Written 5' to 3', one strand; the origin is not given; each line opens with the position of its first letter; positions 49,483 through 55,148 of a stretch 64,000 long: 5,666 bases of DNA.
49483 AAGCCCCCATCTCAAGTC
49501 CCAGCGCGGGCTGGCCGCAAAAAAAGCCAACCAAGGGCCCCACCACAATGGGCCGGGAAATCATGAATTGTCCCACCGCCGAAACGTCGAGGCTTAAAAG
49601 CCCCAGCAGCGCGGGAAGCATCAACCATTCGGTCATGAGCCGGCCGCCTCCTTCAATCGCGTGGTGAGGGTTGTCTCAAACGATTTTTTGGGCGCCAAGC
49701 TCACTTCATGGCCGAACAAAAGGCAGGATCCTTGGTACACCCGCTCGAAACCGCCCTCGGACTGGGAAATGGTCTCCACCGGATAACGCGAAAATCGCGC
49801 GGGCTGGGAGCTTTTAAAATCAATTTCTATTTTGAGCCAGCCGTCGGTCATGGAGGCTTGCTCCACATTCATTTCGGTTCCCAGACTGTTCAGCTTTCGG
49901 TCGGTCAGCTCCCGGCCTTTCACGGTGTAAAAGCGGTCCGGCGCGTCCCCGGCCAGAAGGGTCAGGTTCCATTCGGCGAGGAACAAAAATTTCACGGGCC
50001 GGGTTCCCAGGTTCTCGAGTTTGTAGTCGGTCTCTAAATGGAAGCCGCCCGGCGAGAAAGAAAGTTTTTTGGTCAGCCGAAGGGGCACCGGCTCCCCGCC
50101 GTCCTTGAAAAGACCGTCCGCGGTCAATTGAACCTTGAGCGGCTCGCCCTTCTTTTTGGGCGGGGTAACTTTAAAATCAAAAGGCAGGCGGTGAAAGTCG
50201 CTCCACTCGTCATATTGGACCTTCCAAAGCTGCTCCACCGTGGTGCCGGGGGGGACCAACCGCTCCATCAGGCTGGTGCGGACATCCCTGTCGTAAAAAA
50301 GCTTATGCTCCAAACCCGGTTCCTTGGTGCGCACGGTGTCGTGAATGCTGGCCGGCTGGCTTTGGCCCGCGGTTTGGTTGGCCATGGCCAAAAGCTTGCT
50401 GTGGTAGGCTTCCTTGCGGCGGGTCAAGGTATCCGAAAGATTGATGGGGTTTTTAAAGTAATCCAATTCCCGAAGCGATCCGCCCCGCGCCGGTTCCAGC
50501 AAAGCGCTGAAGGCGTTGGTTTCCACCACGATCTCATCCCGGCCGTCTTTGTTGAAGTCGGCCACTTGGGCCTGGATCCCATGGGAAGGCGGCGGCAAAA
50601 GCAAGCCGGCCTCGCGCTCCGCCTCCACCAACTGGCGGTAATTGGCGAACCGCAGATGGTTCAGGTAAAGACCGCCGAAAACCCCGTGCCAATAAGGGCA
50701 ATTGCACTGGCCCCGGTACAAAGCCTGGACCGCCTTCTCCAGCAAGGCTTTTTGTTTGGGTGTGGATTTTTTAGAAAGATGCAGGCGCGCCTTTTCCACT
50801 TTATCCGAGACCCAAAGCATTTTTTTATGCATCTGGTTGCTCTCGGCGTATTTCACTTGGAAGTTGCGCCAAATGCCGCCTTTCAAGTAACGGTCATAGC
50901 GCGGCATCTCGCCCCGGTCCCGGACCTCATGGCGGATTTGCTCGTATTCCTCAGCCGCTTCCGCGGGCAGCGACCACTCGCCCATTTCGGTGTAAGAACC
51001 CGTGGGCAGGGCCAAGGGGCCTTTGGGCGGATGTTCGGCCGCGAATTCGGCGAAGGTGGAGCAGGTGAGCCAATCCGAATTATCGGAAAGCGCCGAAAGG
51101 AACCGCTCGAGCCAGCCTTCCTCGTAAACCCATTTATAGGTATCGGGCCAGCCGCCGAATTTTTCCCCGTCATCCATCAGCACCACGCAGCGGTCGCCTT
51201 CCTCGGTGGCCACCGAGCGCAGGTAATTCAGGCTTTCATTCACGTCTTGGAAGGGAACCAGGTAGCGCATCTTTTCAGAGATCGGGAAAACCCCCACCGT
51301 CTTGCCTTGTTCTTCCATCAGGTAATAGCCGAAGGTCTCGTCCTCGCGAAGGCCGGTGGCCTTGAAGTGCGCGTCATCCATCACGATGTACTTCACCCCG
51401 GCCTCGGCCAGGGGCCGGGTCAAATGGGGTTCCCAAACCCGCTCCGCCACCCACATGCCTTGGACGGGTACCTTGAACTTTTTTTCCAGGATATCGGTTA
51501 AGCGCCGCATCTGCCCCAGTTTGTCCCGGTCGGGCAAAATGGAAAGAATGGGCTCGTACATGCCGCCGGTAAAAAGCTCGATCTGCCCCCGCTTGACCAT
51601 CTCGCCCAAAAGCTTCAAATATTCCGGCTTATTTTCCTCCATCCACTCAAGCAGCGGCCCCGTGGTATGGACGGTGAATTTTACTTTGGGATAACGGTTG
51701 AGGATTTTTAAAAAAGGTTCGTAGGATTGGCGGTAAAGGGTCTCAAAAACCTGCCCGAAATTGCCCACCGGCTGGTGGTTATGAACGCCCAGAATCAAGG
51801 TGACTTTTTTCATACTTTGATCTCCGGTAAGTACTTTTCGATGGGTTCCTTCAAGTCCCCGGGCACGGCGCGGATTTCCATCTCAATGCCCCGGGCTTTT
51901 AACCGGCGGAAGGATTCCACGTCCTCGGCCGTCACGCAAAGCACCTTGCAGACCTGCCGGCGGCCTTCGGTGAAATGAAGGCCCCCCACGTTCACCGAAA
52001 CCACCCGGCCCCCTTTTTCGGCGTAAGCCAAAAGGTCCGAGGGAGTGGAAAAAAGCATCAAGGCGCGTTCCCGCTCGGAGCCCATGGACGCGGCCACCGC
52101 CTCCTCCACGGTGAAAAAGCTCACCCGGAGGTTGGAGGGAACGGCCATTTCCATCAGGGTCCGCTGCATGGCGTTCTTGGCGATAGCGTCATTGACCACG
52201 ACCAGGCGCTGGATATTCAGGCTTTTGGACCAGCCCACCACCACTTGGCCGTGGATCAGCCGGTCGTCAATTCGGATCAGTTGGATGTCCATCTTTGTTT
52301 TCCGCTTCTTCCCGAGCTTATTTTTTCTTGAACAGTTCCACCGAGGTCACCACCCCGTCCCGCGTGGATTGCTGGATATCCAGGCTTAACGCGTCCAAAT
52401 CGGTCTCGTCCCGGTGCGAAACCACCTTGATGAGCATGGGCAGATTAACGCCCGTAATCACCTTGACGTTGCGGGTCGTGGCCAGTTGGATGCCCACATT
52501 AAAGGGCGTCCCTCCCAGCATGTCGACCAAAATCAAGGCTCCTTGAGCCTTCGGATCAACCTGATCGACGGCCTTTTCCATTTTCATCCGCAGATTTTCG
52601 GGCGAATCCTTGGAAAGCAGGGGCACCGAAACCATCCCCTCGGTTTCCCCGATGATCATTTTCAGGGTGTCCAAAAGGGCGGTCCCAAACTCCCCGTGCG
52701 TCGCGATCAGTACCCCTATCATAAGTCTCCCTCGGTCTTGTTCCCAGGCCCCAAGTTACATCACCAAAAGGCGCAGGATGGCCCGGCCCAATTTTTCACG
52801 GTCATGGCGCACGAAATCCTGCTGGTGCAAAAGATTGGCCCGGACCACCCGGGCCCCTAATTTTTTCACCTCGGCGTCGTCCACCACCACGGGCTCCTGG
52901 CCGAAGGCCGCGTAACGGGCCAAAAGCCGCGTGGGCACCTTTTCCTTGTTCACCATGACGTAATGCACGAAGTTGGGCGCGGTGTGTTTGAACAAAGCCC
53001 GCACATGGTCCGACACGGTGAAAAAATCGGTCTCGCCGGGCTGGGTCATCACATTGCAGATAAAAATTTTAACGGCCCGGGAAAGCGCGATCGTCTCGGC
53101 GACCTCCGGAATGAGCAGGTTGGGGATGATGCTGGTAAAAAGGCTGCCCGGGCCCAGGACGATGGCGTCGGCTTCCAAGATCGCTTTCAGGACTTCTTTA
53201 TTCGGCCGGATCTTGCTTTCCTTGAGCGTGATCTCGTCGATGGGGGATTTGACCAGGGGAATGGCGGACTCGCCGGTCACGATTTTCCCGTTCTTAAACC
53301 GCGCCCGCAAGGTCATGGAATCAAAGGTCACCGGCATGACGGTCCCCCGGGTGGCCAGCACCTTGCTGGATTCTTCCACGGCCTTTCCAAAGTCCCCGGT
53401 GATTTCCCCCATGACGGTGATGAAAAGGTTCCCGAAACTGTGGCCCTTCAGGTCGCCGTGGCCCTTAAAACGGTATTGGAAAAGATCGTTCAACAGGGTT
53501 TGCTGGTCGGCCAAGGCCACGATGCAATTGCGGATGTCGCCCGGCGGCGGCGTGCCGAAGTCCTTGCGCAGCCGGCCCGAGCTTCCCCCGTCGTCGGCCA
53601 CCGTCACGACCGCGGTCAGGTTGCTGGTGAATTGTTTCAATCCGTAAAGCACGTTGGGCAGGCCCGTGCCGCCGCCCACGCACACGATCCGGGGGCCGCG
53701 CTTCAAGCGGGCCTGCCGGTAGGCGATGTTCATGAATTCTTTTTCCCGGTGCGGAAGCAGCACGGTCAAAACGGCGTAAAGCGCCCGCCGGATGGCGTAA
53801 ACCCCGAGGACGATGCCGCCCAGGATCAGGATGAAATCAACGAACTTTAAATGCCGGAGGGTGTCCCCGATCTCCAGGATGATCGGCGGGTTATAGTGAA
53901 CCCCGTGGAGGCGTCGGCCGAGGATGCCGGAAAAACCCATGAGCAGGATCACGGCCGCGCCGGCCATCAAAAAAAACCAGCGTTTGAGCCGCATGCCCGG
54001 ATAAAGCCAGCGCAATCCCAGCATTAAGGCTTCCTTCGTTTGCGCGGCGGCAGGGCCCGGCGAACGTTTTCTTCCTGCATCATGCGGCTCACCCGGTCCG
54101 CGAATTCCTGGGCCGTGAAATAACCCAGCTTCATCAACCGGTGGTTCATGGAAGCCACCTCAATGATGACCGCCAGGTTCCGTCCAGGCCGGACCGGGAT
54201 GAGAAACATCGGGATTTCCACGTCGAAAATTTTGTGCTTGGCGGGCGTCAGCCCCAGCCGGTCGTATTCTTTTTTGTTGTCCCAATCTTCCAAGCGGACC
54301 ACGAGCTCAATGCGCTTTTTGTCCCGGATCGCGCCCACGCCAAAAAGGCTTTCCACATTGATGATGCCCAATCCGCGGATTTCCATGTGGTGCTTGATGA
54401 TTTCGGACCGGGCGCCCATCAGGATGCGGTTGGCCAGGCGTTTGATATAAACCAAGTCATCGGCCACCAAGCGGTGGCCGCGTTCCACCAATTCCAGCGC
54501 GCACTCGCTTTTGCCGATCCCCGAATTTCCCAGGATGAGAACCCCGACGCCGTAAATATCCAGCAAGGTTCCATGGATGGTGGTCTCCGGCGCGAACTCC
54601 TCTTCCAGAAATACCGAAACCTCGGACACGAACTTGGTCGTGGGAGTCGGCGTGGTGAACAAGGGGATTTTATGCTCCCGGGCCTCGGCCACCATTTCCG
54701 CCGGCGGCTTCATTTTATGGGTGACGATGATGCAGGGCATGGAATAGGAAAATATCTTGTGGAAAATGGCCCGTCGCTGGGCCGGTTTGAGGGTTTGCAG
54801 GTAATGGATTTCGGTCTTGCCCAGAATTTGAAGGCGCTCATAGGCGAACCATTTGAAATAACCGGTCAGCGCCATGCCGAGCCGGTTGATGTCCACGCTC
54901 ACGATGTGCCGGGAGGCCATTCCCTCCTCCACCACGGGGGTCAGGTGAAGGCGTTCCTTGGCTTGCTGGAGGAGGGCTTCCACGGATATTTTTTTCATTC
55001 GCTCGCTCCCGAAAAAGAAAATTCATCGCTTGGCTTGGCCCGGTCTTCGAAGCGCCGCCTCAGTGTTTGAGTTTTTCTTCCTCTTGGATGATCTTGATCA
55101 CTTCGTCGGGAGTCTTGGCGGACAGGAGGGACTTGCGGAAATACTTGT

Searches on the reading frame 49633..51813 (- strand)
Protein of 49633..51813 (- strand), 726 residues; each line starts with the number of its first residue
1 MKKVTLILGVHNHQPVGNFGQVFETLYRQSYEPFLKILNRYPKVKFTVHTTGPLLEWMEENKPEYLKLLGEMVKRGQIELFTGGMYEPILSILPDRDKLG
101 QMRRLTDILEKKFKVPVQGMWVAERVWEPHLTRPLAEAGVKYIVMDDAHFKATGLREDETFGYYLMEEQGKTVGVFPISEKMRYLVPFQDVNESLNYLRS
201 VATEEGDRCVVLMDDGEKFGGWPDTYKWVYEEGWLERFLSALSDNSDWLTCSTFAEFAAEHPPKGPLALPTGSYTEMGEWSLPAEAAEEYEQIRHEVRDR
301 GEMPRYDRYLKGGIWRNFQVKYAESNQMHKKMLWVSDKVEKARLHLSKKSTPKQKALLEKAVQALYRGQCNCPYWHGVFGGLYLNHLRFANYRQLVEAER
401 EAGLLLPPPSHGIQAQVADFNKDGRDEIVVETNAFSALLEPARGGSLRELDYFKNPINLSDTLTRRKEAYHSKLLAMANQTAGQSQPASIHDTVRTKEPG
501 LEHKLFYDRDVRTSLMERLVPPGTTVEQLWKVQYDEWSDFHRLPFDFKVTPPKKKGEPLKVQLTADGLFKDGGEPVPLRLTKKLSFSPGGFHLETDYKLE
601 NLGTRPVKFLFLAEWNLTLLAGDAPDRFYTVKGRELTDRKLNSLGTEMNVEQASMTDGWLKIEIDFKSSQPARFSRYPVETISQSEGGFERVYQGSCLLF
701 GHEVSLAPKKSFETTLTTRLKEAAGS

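Call 27: search_protein_families(library=pfam, proteins=[window:49633-51813:-], max_evalue=0.0001)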
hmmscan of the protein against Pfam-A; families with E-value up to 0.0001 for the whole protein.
window:49633-51813:- (726 aa): 4 families
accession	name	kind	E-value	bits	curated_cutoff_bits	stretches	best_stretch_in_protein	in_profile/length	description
PF09095.17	AmyA-gluTrfs_C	-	9.3e-70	235.9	22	1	419-714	1-282/284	Alpha-amylase/4-alpha-glucanotransferase, C-terminal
PF03065.20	Glyco_hydro_57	-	4.6e-49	167.7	21.2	1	9-268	3-289/291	Glycosyl hydrolase family 57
PF09094.16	AmyA-A_glucT_m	-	1.2e-30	106.1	27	1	313-400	1-78/80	Alpha-amylase/4-alpha-glucanotransferase, middle domain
PF01074.27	Glyco_hydro_38N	-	1.6e-07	31.4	25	1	28-218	26-219/270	Glycosyl hydrolases family 38 N-terminal domain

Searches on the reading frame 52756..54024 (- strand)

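Call 39: search_protein_families(library=pfam, proteins=[window:52756-54024:-], max_evalue=0.0001)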
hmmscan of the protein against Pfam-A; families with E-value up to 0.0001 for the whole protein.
window:52756-54024:- (422 aa): 1 family
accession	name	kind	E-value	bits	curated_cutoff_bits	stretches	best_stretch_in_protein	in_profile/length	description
PF01933.23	CofD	-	1.7e-110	369.2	30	1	113-399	1-290/290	2-phospho-L-lactate transferase CofD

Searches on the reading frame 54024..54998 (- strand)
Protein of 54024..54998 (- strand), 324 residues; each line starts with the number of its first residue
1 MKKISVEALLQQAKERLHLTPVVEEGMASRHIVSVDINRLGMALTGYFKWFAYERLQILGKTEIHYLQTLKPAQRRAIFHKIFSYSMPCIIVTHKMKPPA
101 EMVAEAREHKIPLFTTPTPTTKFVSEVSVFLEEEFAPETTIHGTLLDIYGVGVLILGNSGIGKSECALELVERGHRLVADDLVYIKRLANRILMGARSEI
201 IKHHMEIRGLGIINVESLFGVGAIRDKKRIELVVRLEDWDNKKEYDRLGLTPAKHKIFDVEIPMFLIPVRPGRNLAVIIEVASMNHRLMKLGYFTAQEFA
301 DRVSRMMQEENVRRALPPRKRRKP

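Call 39: search_protein_families(library=pfam, proteins=[window:54024-54998:-], max_evalue=0.0001)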
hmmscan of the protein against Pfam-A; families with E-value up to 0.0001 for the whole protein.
window:54024-54998:- (324 aa): 2 families
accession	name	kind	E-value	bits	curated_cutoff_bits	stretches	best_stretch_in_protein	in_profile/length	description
PF07475.17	Hpr_kinase_C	-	2.4e-71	239.2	33.3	1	134-302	2-170/171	HPr Serine kinase C-terminal domain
PF02603.21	Hpr_kinase_N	-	2.1e-37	128.3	24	1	4-131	1-125/125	HPr Serine kinase N terminus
